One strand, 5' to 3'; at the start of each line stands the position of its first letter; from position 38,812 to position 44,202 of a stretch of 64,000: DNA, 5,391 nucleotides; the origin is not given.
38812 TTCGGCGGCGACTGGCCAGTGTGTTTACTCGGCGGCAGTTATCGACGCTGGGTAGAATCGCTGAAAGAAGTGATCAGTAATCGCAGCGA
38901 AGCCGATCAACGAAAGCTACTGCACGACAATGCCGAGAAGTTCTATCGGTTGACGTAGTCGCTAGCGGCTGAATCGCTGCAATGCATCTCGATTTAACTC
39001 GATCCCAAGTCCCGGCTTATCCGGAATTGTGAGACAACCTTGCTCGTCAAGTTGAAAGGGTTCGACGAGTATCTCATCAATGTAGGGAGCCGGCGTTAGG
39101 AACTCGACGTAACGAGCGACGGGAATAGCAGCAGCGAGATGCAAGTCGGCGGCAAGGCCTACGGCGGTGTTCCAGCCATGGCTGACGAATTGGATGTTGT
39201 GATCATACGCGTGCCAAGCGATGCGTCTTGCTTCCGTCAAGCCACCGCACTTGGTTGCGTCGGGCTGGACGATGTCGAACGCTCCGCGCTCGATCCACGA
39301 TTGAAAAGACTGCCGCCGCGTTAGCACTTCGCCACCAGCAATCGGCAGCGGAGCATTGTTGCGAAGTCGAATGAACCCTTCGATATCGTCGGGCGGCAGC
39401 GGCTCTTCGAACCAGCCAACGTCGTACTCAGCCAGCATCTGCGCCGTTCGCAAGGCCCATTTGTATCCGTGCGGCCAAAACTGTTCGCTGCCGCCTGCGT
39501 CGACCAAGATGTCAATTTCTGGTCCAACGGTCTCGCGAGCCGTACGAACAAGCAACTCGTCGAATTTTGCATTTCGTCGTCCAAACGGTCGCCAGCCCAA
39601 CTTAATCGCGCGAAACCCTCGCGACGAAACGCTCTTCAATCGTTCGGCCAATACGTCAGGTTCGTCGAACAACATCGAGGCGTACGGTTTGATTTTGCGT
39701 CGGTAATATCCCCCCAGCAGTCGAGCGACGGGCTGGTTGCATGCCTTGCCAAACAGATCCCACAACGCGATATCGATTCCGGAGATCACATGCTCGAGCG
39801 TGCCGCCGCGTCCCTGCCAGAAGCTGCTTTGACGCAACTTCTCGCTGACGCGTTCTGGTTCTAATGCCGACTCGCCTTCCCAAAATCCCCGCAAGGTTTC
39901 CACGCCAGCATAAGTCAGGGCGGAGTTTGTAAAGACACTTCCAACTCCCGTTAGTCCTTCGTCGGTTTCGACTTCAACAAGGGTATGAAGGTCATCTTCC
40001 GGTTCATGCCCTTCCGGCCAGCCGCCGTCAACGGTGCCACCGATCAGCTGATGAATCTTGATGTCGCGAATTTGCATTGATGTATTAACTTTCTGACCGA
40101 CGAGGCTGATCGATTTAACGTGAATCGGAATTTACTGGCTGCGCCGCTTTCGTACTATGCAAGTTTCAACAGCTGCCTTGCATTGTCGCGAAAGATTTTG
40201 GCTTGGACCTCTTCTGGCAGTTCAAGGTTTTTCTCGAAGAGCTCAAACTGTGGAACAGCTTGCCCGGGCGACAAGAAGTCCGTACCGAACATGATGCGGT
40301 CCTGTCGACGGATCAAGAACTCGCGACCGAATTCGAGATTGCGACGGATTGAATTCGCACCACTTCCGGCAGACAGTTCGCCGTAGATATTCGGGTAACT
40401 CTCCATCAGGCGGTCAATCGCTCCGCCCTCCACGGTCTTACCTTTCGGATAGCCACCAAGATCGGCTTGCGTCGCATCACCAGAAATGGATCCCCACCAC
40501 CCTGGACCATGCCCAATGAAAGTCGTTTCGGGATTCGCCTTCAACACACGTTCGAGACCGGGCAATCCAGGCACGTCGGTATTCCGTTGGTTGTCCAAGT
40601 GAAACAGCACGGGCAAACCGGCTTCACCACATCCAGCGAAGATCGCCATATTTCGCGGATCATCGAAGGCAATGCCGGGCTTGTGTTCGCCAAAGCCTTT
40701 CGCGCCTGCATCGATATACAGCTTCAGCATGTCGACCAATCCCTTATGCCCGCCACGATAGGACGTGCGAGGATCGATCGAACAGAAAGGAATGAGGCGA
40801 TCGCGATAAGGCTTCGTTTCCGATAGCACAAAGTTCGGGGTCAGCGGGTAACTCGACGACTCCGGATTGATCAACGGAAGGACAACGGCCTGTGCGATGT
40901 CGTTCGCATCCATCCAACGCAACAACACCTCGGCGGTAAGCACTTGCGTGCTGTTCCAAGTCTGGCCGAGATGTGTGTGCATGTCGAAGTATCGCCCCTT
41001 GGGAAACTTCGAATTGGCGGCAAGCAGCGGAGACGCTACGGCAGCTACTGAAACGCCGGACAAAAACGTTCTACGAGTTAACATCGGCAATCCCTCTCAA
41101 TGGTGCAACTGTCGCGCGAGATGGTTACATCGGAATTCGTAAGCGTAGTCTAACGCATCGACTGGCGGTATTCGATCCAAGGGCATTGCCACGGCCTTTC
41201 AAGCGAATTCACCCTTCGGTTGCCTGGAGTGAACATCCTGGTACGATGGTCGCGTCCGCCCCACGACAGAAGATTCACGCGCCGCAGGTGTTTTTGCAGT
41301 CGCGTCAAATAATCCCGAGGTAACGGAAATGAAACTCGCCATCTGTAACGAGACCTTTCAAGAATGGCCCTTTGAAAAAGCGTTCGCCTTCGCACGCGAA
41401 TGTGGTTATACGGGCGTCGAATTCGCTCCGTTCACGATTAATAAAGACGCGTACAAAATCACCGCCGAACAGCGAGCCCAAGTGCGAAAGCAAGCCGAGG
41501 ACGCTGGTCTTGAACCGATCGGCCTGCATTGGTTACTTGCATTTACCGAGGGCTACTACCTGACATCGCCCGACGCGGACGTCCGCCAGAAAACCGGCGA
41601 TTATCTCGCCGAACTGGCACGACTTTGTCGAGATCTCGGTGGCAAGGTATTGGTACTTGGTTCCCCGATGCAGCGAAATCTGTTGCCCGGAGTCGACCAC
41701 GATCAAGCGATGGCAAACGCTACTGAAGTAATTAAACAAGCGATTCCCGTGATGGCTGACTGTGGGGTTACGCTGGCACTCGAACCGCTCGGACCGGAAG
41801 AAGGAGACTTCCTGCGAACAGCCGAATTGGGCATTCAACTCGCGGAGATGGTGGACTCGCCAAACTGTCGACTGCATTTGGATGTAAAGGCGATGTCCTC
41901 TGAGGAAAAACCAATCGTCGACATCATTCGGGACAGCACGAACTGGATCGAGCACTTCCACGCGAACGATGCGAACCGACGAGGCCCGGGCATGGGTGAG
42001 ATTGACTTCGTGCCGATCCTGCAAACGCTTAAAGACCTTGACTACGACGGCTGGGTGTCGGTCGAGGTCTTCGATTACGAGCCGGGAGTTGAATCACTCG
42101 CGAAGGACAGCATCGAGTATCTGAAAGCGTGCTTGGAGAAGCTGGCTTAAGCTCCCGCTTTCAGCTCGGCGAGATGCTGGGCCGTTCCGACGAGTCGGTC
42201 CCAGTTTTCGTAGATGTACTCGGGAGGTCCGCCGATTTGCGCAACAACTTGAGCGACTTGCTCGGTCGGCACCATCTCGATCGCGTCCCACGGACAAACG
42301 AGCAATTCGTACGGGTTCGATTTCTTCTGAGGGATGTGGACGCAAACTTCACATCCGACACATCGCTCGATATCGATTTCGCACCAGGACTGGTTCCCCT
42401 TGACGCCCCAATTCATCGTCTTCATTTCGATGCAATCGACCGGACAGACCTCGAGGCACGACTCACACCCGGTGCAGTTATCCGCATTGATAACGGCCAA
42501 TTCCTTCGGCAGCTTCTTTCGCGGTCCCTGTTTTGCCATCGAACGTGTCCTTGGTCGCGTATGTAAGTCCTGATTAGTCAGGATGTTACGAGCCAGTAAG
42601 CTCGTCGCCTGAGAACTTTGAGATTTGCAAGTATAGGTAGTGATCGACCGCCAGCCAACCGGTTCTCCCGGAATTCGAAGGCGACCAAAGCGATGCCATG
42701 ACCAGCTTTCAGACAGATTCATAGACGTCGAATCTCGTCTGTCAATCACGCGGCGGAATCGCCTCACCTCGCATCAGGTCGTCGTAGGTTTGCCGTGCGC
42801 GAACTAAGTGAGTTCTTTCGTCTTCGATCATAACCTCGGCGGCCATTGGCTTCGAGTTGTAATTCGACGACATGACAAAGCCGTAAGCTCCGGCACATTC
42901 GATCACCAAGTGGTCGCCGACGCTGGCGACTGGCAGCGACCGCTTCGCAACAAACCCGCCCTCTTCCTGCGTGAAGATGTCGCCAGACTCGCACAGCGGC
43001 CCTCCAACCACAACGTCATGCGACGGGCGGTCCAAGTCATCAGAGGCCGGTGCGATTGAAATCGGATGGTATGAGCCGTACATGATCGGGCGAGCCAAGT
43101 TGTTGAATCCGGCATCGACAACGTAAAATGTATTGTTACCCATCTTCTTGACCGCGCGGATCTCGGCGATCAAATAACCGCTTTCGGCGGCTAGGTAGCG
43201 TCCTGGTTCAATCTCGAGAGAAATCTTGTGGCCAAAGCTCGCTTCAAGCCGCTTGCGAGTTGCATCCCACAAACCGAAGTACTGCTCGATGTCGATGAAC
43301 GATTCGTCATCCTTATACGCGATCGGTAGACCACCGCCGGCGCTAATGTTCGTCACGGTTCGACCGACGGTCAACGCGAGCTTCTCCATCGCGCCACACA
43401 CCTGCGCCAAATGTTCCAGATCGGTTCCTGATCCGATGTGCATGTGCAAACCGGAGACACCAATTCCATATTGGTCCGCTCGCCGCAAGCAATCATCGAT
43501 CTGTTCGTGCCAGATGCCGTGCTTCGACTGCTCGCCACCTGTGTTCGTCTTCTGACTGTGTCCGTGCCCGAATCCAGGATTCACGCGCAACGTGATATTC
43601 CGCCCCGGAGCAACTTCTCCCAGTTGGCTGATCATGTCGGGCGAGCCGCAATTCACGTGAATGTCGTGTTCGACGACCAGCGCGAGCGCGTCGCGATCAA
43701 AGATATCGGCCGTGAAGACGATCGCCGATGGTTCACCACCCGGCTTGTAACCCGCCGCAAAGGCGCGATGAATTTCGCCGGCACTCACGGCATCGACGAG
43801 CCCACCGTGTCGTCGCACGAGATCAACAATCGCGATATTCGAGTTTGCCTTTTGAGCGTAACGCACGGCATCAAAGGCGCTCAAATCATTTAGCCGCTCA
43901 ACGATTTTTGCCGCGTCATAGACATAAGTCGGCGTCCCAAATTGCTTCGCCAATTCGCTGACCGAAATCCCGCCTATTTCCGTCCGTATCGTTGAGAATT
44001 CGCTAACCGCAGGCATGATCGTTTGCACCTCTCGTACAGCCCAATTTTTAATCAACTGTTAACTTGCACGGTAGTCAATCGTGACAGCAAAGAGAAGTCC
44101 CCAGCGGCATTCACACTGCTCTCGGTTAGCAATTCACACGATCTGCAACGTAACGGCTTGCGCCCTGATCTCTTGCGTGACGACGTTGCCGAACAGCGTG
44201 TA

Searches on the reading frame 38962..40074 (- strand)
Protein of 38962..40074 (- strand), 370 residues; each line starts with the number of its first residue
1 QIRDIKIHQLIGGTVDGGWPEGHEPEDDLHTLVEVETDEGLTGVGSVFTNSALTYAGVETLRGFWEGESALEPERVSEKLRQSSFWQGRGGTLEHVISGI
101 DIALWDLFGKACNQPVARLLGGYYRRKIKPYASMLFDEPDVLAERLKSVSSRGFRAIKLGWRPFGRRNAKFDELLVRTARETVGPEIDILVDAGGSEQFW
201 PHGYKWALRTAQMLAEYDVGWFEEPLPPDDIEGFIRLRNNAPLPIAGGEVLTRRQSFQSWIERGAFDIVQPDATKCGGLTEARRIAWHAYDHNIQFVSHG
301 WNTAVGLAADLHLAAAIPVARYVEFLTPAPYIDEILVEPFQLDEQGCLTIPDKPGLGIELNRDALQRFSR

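Call 105: search_protein_families(library=pfam, proteins=[window:38962-40074:-], max_evalue=0.00001)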
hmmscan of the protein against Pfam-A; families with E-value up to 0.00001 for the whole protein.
window:38962-40074:- (370 aa): 2 families
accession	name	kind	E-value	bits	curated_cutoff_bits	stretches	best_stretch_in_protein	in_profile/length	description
PF13378.12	MR_MLE_C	-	7.4e-61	206.1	29.4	1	143-364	3-219/219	Enolase C-terminal domain-like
PF02746.21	MR_MLE_N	-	8.9e-10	39.2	22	1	31-121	29-117/117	Mandelate racemase / muconate lactonizing enzyme, N-terminal domain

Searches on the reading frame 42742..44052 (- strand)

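Call 105: search_protein_families(library=pfam, proteins=[window:42742-44052:-], max_evalue=0.00001)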
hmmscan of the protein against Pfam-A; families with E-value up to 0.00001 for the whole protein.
window:42742-44052:- (436 aa): 2 families
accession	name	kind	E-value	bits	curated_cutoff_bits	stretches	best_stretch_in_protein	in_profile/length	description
PF02784.22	Orn_Arg_deC_N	-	1e-47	163.1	23.4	1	60-289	15-247/247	Pyridoxal-dependent decarboxylase, pyridoxal binding domain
PF00278.28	Orn_DAP_Arg_deC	-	1.3e-22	80.3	23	1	43-388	2-95/95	Pyridoxal-dependent decarboxylase, C-terminal sheet domain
